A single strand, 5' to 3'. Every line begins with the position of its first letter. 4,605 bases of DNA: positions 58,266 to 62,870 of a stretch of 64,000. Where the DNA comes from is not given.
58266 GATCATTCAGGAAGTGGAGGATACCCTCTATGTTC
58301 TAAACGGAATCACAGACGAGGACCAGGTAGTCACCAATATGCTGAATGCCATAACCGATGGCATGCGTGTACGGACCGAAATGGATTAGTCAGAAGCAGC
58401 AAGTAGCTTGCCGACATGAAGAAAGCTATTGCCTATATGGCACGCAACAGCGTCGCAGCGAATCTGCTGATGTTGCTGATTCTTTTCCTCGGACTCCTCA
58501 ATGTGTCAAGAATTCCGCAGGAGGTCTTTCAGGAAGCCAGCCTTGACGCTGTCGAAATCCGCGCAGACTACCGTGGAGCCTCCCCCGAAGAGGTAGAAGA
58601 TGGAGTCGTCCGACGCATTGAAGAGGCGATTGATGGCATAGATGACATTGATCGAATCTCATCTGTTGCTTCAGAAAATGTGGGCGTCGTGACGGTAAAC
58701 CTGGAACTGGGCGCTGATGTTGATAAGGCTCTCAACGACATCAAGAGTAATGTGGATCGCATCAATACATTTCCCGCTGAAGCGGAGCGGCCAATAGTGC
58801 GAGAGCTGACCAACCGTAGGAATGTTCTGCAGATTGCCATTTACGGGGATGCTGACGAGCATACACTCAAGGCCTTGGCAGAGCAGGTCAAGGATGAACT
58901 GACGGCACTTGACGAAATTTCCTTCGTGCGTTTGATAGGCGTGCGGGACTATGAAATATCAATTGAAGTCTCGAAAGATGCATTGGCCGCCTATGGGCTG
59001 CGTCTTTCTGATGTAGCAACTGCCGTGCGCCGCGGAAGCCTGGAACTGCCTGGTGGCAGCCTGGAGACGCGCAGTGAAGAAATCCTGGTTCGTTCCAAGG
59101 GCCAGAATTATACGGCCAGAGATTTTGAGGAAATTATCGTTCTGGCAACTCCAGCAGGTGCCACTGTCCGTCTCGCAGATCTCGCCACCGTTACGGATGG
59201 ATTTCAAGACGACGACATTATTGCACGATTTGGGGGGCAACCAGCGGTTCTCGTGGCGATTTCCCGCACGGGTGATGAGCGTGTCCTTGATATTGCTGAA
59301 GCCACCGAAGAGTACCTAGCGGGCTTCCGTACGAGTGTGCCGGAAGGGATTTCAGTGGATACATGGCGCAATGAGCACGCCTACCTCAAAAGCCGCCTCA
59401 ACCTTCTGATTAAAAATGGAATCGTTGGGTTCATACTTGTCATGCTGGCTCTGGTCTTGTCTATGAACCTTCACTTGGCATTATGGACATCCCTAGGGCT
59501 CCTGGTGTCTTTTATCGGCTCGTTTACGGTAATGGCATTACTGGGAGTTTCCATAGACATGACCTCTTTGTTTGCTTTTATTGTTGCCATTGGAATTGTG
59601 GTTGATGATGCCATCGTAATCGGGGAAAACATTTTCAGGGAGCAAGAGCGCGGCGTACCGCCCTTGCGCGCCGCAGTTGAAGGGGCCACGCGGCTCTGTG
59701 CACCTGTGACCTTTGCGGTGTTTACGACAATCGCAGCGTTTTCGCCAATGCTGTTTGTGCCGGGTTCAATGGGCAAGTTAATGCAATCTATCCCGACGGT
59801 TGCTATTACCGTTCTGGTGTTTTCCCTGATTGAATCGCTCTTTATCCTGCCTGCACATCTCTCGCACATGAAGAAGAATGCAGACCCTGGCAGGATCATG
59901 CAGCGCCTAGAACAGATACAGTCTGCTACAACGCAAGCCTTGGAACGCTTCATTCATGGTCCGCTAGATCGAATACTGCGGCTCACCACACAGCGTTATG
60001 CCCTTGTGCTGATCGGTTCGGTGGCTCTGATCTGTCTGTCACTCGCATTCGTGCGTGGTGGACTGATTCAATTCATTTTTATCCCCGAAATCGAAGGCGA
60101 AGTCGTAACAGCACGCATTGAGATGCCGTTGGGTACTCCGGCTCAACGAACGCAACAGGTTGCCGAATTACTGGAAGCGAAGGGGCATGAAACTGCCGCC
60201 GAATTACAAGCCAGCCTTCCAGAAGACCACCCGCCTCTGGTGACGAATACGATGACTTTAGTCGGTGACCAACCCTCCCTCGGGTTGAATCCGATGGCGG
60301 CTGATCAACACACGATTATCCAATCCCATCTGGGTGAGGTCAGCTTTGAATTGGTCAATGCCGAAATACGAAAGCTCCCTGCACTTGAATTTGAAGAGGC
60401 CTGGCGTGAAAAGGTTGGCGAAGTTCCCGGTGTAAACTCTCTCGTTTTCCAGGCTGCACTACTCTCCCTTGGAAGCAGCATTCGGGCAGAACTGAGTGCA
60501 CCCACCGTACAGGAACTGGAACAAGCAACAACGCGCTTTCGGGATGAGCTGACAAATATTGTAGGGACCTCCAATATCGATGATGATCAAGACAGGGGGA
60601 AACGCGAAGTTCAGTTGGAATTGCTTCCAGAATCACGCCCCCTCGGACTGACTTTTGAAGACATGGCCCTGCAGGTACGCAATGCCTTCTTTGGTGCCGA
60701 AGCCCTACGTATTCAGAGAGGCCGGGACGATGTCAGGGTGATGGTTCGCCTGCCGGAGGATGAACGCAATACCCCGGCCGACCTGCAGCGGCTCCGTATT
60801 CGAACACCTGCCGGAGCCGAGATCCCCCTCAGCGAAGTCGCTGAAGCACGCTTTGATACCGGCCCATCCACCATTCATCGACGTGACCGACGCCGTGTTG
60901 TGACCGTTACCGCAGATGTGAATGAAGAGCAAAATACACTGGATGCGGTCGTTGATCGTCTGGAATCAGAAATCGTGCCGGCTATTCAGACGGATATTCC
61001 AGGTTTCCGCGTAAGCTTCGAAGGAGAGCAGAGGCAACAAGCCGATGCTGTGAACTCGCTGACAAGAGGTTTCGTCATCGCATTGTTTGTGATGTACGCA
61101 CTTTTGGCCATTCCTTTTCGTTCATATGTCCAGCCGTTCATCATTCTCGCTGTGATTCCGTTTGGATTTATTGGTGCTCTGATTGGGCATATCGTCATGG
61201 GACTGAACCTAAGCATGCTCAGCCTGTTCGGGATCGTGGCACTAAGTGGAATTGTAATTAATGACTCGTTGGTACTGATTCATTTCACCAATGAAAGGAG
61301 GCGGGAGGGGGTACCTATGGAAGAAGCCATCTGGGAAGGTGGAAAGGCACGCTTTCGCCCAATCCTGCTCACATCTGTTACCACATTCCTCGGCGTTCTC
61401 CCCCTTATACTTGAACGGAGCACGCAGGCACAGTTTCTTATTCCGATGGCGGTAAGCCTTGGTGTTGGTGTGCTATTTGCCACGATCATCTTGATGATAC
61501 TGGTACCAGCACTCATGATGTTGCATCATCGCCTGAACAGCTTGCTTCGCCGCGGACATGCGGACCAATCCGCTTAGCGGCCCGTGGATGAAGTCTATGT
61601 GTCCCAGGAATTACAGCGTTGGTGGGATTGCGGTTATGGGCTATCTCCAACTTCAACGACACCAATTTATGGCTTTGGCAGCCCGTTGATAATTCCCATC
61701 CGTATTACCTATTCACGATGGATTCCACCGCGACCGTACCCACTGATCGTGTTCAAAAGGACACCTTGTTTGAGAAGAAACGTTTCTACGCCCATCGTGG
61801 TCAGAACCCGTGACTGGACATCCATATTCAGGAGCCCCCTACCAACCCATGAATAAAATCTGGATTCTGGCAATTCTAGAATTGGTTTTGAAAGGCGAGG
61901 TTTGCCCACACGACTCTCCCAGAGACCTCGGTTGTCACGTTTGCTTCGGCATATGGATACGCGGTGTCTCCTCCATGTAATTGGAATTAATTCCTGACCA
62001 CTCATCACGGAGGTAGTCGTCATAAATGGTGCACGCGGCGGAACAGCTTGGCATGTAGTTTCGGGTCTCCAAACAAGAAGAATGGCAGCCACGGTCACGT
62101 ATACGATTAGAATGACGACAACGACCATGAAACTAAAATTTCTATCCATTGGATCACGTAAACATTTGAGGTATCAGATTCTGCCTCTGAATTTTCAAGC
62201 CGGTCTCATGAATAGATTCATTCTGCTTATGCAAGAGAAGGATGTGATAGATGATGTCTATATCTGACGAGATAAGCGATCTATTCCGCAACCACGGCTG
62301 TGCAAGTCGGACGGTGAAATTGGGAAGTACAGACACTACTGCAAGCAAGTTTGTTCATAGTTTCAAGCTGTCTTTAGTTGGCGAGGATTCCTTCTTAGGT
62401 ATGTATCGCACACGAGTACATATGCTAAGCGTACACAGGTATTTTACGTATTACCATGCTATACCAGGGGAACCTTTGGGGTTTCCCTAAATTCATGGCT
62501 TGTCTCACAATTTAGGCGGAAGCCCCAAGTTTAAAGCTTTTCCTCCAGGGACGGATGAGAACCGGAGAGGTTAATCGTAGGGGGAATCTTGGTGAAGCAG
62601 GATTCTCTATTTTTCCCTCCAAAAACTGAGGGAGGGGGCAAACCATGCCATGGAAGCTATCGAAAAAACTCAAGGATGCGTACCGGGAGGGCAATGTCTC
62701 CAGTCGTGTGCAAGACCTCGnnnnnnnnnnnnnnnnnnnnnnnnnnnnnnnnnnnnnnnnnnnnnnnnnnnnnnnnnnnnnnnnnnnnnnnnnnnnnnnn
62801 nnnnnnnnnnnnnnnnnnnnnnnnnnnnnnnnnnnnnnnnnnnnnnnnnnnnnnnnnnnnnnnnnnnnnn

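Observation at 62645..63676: Eukaryote-type sterol C-24 methyltransferase (ERG6/SMT-like) gene standing alone in gene-poor DNA of a Bacteroidota-like genome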

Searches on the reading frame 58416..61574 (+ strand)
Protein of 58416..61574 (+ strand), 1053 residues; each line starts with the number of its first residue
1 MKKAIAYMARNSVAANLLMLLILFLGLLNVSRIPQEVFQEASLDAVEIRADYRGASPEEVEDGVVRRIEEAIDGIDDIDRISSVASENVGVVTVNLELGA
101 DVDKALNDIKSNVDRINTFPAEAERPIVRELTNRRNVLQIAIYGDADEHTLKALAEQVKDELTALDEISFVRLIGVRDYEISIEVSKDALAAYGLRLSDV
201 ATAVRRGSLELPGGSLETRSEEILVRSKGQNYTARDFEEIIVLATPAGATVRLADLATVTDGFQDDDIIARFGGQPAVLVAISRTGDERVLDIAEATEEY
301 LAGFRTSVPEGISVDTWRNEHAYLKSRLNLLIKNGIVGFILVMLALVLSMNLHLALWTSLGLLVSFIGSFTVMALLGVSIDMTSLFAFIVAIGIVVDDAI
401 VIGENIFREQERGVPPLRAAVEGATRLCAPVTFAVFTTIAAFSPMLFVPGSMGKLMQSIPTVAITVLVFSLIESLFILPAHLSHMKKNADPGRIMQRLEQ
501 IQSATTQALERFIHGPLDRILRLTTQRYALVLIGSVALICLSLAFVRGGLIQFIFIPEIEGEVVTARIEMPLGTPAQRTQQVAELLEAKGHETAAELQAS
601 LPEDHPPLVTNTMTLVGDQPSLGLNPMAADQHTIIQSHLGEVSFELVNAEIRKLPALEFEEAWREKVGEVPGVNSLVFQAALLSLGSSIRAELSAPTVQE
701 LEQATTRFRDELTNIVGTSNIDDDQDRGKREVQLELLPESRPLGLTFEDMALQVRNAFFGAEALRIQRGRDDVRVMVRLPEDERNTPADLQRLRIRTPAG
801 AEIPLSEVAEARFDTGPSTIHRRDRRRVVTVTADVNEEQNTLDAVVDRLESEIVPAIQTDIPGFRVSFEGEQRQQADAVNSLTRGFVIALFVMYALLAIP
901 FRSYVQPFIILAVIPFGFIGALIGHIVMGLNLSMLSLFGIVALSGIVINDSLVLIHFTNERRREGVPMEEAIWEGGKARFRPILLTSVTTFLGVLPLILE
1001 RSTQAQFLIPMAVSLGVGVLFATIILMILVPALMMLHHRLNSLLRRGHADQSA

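Call 25: search_protein_families(library=pfam, proteins=[window:58416-61574:+], max_evalue=0.00001)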
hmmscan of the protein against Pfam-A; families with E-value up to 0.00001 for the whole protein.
window:58416-61574:+ (1053 aa): 2 families
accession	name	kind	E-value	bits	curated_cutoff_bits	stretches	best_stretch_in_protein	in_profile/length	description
PF00873.25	ACR_tran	-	9.4e-165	550.4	28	1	10-1036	7-1019/1021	AcrB/AcrD/AcrF family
PF03176.21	MMPL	-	4.5e-08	32.8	20.5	1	835-1041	100-306/333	MMPL family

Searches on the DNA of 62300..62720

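Call 88: search_rna_families(source=window, start=62300, end=62720, threshold=evalue, max_evalue=1)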
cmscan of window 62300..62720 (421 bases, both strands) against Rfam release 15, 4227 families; matches with E-value up to 1: 0.
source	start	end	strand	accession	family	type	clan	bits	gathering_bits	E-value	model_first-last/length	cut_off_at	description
